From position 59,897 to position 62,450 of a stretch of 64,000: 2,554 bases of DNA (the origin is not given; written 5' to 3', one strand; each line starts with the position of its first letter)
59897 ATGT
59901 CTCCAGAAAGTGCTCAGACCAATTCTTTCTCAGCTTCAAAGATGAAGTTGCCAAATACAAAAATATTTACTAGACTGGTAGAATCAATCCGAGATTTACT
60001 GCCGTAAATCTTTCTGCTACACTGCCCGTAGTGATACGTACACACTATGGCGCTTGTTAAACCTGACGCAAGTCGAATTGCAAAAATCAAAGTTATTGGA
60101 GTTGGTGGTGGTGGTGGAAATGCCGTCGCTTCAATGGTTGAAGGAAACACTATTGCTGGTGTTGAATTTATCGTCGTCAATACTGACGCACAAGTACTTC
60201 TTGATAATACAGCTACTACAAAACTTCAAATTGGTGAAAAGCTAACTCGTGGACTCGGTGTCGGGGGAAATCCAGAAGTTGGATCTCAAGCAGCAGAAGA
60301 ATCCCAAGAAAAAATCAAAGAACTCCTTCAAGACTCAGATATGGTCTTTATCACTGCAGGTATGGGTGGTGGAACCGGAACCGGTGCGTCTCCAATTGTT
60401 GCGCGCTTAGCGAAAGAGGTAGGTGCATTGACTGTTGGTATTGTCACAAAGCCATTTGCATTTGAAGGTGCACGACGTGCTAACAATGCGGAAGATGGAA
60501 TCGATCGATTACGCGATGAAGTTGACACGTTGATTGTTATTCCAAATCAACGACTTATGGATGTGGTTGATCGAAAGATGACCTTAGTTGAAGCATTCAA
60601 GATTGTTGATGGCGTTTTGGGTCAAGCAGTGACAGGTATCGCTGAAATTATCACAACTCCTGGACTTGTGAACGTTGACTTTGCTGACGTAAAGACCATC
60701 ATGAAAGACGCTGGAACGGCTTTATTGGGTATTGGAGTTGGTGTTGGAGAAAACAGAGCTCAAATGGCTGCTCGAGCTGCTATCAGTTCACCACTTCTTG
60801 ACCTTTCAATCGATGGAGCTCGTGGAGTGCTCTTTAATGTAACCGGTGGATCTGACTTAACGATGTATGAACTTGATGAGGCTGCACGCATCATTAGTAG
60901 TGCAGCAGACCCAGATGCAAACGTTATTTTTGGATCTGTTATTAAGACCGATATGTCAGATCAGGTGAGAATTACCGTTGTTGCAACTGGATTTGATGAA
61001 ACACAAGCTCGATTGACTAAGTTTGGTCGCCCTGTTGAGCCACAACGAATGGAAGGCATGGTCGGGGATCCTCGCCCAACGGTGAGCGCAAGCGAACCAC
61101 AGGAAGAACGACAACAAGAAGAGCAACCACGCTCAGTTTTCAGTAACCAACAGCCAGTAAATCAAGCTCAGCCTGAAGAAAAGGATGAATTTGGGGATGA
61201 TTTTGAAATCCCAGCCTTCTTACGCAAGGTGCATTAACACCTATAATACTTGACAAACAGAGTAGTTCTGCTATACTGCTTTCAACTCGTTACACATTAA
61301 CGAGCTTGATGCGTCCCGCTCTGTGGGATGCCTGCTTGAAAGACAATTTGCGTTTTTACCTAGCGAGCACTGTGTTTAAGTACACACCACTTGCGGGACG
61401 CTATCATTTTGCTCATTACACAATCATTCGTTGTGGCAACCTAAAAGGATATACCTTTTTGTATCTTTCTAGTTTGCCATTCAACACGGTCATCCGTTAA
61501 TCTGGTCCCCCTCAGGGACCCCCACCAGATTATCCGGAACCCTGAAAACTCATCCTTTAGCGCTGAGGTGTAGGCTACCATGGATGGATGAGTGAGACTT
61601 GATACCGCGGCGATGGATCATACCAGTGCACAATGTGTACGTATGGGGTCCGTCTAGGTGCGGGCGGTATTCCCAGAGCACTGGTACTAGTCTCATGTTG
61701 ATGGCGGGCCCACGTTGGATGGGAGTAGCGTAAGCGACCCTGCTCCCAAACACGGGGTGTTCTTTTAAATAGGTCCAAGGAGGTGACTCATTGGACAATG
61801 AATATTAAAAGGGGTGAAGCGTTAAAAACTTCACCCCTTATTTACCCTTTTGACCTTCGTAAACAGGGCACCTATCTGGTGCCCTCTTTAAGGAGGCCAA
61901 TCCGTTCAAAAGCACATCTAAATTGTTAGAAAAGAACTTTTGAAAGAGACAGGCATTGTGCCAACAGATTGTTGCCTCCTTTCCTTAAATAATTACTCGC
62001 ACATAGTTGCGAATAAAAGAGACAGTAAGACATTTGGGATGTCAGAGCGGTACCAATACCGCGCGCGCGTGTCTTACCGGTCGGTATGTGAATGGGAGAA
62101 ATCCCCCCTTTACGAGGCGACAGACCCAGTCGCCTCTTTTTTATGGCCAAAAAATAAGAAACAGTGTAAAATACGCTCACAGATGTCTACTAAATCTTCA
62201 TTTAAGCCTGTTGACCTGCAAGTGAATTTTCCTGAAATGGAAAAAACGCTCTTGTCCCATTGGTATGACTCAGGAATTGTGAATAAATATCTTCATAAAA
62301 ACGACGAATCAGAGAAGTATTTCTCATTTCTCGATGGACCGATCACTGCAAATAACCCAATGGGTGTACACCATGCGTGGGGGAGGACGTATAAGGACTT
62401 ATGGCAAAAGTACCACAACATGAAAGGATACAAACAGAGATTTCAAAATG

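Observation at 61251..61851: Candidate ~560-nt structured ncRNA between ftsZ and ileS, with GC-rich core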

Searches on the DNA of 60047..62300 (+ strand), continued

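Call 79: search_with_rna_model(model_id=R2, sources=[L086, L009, L008, L174, L175, L172, L170, L089], max_evalue=10, filters=off, show_alignments=6)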
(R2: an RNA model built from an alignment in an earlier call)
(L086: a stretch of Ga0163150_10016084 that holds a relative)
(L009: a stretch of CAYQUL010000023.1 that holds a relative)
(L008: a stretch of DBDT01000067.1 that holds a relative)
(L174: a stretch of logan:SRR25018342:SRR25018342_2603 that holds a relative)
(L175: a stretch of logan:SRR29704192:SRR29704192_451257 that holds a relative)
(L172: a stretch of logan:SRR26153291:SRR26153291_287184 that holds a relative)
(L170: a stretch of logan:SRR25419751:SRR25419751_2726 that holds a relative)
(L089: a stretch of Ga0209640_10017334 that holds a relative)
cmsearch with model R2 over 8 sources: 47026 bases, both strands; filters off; matches with E-value up to 10: 21.
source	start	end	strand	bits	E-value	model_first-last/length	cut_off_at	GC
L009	4572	4668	+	25.5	5.5e-05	1-108/108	no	0.46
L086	3131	3225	+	21.4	0.00083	1-108/108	no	0.46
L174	4009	4101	+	19.7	0.0026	1-108/108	no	0.48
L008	3380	3472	+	19.1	0.0039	1-108/108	no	0.49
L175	3989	4078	+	19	0.0041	1-108/108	no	0.51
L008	3583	3629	-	12.7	0.26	1-108/108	no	0.4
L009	5042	5081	-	11.1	0.79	1-108/108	no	0.3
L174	1488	1557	-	10.7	1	1-108/108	no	0.49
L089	3762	3883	+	10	1.6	1-108/108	no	0.45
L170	624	717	+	8.8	3.6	1-108/108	no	0.41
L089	504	554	+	8.3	4.9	1-108/108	no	0.25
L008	2546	2608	+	8.2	5.1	1-108/108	no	0.51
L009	7760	7793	+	8.2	5.3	1-108/108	no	0.56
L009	7883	7913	-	7.7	7.2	1-108/108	no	0.29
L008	4128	4169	-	7.7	7.3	1-108/108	no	0.4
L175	4701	4742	-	7.7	7.3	1-108/108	no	0.4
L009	3767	3802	+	7.7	7.5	1-108/108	no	0.39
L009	4290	4331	-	7.6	7.8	1-108/108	no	0.5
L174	4921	4950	-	7.5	8.5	1-108/108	no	0.37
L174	4221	4263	+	7.4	9.2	1-108/108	no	0.47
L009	7756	7789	-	7.3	9.6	1-108/108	no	0.56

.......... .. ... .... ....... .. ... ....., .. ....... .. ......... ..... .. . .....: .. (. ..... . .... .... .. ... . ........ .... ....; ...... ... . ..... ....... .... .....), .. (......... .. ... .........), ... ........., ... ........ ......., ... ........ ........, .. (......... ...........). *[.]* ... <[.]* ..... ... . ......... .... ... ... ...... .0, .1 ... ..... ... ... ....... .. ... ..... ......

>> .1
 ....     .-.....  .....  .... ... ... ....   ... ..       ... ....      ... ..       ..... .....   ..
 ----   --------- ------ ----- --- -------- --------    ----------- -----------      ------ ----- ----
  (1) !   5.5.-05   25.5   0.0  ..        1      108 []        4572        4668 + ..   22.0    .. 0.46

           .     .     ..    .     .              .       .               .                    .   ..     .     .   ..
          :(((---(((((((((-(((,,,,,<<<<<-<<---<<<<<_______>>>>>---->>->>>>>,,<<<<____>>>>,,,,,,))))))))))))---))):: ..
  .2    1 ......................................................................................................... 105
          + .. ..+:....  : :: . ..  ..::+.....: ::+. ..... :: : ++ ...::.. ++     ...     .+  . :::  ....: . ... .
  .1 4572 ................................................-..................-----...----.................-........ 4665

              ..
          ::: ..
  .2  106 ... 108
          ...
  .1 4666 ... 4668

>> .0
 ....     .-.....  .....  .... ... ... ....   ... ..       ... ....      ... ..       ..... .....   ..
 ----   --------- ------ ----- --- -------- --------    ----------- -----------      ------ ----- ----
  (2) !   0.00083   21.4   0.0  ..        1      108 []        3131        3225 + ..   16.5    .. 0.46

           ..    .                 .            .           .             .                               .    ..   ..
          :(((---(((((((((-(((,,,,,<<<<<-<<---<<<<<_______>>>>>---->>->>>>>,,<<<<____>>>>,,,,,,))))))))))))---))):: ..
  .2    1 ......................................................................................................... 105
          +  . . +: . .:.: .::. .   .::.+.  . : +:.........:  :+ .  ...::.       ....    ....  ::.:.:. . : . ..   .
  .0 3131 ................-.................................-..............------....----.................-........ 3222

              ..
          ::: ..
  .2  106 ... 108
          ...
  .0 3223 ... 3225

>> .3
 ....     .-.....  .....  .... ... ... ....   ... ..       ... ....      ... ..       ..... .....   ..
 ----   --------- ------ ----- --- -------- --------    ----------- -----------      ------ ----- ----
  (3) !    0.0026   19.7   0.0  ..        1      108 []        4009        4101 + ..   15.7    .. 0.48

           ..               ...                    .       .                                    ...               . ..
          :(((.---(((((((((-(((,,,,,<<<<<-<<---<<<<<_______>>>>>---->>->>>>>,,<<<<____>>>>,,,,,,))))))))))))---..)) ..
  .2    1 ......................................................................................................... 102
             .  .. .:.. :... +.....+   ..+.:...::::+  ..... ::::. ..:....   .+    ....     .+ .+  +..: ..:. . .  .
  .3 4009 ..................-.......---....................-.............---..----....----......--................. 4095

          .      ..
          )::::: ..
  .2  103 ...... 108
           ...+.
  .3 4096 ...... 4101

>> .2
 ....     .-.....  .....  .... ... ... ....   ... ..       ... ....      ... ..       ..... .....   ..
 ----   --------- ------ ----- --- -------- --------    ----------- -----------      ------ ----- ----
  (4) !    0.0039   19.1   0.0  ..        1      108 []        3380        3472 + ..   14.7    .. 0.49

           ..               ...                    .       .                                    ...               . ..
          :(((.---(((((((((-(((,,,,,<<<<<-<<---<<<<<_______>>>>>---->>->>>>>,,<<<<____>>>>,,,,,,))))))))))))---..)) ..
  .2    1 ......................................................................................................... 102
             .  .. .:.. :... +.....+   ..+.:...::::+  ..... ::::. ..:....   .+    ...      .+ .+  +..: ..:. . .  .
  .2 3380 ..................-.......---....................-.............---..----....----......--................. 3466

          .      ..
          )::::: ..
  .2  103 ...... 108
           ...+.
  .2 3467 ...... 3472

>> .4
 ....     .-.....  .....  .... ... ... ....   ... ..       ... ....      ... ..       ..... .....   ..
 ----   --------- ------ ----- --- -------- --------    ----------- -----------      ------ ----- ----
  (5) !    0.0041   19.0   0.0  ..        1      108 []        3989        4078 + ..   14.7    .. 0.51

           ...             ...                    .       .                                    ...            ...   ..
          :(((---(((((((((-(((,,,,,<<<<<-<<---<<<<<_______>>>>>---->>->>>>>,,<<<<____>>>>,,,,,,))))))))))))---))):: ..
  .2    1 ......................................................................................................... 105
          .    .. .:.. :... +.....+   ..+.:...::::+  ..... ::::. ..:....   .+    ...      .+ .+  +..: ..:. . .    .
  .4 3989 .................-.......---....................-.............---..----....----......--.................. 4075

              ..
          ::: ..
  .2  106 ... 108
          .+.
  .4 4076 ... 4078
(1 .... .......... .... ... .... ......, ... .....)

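Call 80: search_with_rna_model(model_id=R2, sources=[L010, L011, L012, L013, L014, L015, L016, L017, L018, L019, L020, L021, L022, L023, L024, L025, L026, L027, L028, L029, L030, L031, L032, L033, L034, L035, L036, L037, L038, L039, L040, L041, L042, L043, L044, L045, L046, L047, L048, L049, L050, L051, L052, L053, L054, L055, L056, L057, L058, L059, L060, L061, L062, L063, L064, L065, L066, L067, L068, L069, L070, L071, L072, L073, L074, L075, L076, L077, L078, L079, L080, L081, L082, L083, L084, L085], max_evalue=1)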
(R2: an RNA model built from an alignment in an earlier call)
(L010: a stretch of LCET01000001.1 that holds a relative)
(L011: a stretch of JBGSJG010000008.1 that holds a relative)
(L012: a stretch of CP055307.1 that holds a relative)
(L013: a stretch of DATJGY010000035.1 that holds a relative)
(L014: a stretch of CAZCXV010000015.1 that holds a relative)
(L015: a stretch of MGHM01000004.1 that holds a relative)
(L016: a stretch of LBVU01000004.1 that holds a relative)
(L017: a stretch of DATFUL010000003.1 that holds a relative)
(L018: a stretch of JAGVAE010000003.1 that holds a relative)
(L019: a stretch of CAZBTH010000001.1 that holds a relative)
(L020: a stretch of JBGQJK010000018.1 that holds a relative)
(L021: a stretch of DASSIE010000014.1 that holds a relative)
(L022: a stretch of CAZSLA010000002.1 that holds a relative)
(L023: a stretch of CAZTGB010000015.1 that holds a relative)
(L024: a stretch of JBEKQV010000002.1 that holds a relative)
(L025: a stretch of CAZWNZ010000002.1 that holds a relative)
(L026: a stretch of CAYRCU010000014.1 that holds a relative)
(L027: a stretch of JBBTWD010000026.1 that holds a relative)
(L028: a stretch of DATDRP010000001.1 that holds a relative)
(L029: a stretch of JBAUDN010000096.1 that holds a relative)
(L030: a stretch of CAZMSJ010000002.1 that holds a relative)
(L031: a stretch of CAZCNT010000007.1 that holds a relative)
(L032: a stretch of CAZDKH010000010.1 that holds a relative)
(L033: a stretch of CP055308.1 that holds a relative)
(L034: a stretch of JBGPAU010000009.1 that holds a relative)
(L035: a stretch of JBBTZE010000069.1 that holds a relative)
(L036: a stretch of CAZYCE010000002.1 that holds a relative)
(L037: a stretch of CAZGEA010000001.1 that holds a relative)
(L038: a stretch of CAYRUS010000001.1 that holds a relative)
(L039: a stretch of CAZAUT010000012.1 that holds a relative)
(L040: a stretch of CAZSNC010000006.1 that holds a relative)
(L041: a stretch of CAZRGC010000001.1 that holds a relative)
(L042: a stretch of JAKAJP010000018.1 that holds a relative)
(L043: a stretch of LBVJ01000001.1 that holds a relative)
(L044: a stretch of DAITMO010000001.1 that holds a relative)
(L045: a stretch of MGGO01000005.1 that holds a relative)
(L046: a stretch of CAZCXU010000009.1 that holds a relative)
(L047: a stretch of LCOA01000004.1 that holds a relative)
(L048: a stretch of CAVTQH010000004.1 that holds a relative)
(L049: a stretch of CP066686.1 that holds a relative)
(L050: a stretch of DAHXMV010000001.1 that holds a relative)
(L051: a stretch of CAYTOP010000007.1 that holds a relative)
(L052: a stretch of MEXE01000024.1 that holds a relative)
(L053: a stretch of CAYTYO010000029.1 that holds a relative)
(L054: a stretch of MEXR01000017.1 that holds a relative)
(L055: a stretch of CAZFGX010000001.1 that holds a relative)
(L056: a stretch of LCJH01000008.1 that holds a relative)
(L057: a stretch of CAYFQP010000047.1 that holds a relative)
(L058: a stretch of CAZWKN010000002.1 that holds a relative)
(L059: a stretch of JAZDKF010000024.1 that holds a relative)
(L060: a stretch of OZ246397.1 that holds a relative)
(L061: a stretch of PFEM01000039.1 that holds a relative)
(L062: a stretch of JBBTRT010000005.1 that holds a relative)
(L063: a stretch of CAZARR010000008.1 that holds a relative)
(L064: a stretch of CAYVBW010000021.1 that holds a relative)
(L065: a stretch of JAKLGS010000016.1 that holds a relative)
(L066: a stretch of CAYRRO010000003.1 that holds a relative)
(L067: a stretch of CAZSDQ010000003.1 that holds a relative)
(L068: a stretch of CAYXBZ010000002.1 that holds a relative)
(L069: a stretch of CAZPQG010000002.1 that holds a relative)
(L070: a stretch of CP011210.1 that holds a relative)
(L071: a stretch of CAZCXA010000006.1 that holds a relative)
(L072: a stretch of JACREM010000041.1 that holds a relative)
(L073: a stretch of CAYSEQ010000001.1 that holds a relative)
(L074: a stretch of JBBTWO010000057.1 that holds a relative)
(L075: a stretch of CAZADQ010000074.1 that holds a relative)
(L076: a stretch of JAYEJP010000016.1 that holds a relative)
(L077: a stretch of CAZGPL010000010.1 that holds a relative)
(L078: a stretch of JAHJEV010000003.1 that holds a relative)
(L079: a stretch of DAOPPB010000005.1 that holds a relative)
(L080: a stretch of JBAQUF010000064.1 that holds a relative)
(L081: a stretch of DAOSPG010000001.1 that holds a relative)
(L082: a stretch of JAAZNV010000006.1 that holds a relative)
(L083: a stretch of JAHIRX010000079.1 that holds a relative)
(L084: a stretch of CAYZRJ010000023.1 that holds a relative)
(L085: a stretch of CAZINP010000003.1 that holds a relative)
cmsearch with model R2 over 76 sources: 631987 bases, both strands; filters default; matches with E-value up to 1: 0.
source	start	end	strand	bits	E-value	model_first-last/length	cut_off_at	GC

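Call 81: search_with_rna_model(model_id=R2, sources=[window, L088, L089, L090, L091, L092, L093, L094, L096, L098, L099, L100, L101, L102, L103, L105, L106, L107, L108, L109, L110, L111, L112, L113, L114, L115, L116, L117, L118, L119, L120, L121, L122, L123, L124, L125, L126, L127, L130, L131, L132, L133, L134, L135, L136, L137, L138, L139, L140, L141, L142, L143, L144, L145, L146, L147, L148, L149, L150, L151, L152, L153, L154, L155, L156, L157, L159, L160, L161, L162, L163, L164], max_evalue=1)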
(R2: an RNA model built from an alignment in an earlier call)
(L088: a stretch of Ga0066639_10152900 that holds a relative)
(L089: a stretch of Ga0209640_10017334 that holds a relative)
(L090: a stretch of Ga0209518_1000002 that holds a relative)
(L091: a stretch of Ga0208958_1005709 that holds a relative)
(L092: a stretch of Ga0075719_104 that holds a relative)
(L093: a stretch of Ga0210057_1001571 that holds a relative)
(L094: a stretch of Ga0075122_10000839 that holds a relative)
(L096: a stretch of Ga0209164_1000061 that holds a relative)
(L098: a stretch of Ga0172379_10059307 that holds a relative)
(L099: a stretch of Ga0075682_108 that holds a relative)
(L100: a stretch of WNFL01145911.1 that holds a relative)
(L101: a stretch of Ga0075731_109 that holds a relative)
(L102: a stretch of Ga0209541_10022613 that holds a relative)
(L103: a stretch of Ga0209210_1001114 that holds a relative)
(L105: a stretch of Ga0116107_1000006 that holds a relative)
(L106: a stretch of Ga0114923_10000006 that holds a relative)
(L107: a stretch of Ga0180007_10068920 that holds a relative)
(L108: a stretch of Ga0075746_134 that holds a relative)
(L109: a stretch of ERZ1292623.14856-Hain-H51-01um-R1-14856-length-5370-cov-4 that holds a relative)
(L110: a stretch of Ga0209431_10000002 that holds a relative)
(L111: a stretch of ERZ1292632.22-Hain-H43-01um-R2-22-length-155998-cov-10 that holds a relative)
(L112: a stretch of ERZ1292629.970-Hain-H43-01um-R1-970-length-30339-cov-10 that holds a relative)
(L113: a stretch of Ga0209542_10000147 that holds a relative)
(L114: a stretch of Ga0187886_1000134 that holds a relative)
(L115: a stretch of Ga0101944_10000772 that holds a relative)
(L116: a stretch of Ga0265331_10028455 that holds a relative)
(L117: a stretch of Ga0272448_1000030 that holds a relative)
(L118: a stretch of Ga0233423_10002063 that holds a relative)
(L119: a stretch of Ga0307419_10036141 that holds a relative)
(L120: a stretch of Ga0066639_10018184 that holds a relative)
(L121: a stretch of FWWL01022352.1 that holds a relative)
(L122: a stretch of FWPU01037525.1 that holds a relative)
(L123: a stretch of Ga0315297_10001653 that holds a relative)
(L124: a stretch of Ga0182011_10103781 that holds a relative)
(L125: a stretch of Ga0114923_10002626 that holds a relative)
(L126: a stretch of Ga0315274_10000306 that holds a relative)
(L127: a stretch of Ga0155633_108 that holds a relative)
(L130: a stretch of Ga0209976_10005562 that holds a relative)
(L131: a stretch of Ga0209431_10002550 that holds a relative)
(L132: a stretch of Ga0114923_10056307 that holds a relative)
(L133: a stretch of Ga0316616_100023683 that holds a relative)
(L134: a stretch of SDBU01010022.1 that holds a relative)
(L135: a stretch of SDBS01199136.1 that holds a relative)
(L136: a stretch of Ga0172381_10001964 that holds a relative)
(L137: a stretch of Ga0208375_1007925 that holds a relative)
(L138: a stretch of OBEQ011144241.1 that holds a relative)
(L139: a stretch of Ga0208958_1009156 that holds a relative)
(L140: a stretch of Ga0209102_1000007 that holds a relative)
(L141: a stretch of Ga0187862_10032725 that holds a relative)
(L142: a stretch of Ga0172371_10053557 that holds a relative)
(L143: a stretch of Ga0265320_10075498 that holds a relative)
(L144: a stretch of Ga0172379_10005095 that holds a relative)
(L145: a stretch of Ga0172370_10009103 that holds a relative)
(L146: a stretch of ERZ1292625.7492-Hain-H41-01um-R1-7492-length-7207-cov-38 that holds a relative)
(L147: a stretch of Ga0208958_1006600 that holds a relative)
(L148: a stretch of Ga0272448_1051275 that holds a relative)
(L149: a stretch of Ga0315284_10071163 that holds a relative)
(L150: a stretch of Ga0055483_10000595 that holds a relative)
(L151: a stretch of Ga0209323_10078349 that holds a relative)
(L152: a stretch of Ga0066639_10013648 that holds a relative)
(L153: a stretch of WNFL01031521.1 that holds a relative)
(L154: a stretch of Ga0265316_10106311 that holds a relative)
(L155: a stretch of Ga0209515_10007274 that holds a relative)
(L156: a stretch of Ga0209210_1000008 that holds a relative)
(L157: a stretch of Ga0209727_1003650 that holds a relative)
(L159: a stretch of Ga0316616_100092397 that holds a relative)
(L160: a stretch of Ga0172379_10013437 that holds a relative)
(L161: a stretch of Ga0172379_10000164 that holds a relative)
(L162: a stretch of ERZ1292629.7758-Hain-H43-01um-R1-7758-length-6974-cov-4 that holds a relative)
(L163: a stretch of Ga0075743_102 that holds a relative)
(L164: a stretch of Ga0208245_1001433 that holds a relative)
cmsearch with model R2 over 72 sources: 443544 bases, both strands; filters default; matches with E-value up to 1: 1.
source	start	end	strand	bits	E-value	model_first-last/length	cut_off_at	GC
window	61304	61412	+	94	9.7e-24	1-108/108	no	0.5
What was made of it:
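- RNA1 is absent from the ftsZ neighbourhoods of more distant relatives (calls 80, 81).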

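Call 82: search_with_rna_model(model_id=R2, sources=[L001, L006, L007, L166, L173, L009, L086, L008, L175], max_evalue=0.02, filters=off, make_alignment=true)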
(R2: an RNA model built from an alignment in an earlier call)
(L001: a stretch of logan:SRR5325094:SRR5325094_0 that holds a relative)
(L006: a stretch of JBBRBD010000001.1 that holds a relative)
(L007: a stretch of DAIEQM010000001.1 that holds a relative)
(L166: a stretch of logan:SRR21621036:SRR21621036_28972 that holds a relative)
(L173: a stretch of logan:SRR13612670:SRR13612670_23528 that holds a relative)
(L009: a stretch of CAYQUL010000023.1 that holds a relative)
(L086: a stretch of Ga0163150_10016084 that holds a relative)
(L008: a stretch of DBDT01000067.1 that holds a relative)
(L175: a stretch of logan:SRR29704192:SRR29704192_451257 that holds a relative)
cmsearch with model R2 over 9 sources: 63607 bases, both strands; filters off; matches with E-value up to 0.02: 9.
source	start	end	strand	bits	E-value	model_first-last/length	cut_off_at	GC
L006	5292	5399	+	112.3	7.6e-30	1-108/108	no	0.47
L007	5311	5417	+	103.7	2.2e-27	1-108/108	no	0.45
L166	3783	3889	+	97.6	1.3e-25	1-108/108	no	0.46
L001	4258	4366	+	94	1.4e-24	1-108/108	no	0.5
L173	3616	3719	+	86.5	2e-22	1-108/108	no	0.47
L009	4572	4668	+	25.5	7.5e-05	1-108/108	no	0.46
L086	3131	3225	+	21.4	0.0011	1-108/108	no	0.46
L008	3380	3472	+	19.1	0.0053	1-108/108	no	0.49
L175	3989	4078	+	19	0.0055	1-108/108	no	0.51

Alignment A9: 9 matches aligned to the model, 112 columns, each read 5' to 3' on its own strand. Consensus structure (alignment columns), stored with it:
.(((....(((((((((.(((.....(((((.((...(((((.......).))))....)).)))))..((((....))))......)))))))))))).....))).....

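Call 88: search_rna_families(sources=[L173, L166, L174, L175], threshold=evalue, max_evalue=1, show_alignments=2)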
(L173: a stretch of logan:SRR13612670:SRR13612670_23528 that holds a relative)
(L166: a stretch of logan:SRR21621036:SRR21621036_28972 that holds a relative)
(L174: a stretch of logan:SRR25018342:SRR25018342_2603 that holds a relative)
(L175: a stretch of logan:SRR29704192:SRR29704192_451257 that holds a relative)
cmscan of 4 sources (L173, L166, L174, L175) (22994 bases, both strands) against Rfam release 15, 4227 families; matches with E-value up to 1: 2.
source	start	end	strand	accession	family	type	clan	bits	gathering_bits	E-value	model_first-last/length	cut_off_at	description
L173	4666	4804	+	RF01849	alpha_tmRNA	Gene;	CL00001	26.7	50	0.00021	1-355/355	no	Alphaproteobacteria transfer-messenger RNA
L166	2750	2774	-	RF01338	CRISPR-DR25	Gene; CRISPR;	CL00014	25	36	0.48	1-25/25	no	CRISPR RNA direct repeat element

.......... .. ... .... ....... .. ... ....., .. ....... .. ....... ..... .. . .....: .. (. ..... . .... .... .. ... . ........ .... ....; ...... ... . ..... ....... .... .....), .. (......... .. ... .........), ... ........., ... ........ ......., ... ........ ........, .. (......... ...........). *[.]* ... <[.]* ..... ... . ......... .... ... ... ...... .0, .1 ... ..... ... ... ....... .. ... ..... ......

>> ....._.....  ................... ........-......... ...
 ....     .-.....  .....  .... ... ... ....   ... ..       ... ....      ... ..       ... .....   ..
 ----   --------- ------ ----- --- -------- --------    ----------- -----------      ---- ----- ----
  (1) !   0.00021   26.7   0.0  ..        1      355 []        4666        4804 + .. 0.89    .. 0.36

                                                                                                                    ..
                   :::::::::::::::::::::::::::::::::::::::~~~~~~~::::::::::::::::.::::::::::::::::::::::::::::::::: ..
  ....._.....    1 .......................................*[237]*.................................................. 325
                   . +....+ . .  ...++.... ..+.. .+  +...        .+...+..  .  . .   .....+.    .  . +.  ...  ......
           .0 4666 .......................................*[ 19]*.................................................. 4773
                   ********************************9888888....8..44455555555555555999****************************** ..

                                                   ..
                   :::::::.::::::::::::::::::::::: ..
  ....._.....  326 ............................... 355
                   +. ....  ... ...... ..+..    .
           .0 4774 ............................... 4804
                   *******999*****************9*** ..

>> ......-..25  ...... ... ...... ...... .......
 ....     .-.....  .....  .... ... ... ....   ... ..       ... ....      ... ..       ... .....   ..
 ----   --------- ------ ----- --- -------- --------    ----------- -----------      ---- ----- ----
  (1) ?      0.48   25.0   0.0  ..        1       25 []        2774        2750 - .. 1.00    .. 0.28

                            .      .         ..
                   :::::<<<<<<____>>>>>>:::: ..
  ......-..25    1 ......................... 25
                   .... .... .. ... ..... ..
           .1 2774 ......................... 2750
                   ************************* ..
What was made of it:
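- On tmRNA: The only hit is a sub-threshold alpha_tmRNA match in L173's RNA3, confined to unpaired model flanks (call 88).
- One relative (L173) gives a sub-threshold alpha_tmRNA hit in its RNA3 region (call 88).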

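Call 91: build_rna_model(alignment_id=A7, structure=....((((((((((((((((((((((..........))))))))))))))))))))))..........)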
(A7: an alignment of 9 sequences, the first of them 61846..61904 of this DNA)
Model R3 built from alignment A7 (9 sequences, 68 columns); structure: as given.
model positions 60; base pairs 22; branch points 0; effective number of sequences 6.78; information 0.931 bits per position. Calibrated on 0.2 Mb of random sequence (short: E-values are rough).
structure used (alignment columns):
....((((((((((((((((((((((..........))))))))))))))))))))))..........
